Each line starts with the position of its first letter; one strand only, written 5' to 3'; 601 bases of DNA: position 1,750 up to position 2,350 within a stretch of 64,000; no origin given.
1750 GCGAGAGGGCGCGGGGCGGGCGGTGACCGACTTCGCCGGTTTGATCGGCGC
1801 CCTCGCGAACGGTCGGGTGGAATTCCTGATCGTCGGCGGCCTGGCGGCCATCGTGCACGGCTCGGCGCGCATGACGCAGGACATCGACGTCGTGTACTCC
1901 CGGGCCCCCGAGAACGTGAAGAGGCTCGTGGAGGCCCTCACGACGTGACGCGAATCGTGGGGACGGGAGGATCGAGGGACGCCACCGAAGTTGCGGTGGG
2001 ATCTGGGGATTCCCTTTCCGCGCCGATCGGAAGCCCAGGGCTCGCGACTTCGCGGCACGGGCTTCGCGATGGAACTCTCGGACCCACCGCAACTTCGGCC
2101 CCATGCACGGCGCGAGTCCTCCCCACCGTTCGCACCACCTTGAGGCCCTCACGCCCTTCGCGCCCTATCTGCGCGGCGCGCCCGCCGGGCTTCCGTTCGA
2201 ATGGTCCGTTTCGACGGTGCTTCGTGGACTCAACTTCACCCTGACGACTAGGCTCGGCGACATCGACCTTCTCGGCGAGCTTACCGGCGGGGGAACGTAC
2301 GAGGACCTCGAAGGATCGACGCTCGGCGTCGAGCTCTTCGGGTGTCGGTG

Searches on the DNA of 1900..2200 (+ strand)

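Call 49: search_rna_families(source=window, start=1900, end=2200, threshold=evalue, max_evalue=10)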
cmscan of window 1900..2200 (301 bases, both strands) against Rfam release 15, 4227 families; matches with E-value up to 10: 1.
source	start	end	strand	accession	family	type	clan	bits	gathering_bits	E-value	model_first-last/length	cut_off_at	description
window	1937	2145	+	RF04119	MIR1858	Gene; miRNA;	-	17.6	137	1.4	1-197/197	no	MIR1858 microRNA precursor family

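Call 78: search_dna_similar(query=window:1943-2141:+, collection=plasmids, mode=distant, max_evalue=0.001, max_rows=10)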
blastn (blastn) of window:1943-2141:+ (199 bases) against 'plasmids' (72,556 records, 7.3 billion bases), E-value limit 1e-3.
No match.

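Call 79: search_dna_similar(query=window:1943-2141:+, collection=phages, mode=distant, max_evalue=0.001, max_rows=10)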
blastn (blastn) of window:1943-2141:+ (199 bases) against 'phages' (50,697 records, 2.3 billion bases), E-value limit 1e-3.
No match.
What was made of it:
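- No plasmid or phage match (calls 78, 79).
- Tried and rejected: blastn against plasmids and phages gave no match (calls 78, 79).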
